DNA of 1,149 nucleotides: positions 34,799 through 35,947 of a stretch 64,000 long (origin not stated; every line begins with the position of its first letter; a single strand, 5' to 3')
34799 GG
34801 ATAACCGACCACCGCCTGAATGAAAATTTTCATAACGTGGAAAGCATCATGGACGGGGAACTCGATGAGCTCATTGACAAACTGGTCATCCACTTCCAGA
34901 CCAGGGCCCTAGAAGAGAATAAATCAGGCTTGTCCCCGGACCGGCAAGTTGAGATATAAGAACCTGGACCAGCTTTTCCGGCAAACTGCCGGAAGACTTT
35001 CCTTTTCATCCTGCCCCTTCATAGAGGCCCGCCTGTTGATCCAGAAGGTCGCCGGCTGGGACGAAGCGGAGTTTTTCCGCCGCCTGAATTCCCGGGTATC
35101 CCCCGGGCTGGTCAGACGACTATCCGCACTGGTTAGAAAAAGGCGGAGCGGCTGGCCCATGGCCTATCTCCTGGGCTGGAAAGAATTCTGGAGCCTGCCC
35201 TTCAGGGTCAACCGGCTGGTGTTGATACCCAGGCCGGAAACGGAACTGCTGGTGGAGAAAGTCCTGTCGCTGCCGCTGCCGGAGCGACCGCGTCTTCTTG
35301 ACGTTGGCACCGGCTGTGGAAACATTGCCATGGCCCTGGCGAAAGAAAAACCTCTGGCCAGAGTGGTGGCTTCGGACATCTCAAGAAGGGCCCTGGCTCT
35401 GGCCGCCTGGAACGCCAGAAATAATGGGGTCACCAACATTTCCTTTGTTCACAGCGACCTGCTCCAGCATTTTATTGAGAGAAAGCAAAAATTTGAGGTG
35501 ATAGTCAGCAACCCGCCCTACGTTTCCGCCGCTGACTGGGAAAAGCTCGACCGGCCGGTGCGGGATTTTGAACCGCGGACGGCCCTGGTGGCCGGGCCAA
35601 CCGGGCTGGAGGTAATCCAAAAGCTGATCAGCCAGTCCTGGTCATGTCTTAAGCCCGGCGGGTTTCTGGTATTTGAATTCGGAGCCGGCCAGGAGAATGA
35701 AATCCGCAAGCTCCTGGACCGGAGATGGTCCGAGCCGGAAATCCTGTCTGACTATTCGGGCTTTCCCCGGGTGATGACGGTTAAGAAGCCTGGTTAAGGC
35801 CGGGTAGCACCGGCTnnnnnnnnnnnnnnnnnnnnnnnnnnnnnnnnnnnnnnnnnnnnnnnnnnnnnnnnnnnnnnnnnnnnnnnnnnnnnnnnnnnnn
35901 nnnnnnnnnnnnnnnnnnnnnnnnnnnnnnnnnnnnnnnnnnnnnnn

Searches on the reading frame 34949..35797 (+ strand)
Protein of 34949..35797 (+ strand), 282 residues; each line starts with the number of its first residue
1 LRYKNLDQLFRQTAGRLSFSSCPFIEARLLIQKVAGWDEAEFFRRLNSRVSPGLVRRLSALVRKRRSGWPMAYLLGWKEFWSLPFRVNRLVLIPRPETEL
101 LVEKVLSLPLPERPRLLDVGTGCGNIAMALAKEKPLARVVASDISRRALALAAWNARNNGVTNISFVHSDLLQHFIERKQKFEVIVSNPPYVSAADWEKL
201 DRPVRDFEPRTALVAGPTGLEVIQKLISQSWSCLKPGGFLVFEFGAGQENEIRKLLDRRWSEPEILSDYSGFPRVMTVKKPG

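Call 35: search_protein_families(library=pfam, proteins=[window:34949-35797:+], max_evalue=0.0001)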
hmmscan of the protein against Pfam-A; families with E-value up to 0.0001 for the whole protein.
window:34949-35797:+ (282 aa): 13 families
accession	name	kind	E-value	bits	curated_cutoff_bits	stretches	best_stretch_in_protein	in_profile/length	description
PF05175.20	MTS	-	4.9e-19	69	23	1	98-195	20-112/170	Methyltransferase small domain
PF13649.12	Methyltransf_25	-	2.9e-12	47.6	27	1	117-200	2-85/97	Methyltransferase domain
PF13847.12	Methyltransf_31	-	5e-12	46.2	27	1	115-189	6-82/145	Methyltransferase domain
PF17827.6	PrmC_N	-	4e-11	43.8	23.4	1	9-76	2-71/71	PrmC N-terminal domain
PF08242.18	Methyltransf_12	-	1.4e-08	35.8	30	1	117-188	1-72/98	Methyltransferase domain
PF06325.19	PrmA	-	6.2e-08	32.9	22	1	113-188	162-233/296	Ribosomal protein L11 methyltransferase (PrmA)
PF08241.18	Methyltransf_11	-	1.1e-07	32.8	21.2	1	117-188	1-67/95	Methyltransferase domain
PF13489.12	Methyltransf_23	-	1.2e-07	32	27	1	105-243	13-117/164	Methyltransferase domain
PF01170.24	UPF0020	-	6.6e-07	29.6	22.3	1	131-194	71-134/197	RMKL-like, methyltransferase domain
PF02390.23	Methyltransf_4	-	7.6e-07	29.2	24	1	113-180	2-72/173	Putative methyltransferase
PF12847.13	Methyltransf_18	-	8.8e-06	26.2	27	1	111-180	13-83/151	Methyltransferase domain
PF05958.17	tRNA_U5-meth_tr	-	1.1e-05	25.1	23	1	115-168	204-255/357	tRNA (Uracil-5-)-methyltransferase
PF09445.16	Methyltransf_15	-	2.2e-05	24.5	22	1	115-191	3-81/165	RNA cap guanine-N2 methyltransferase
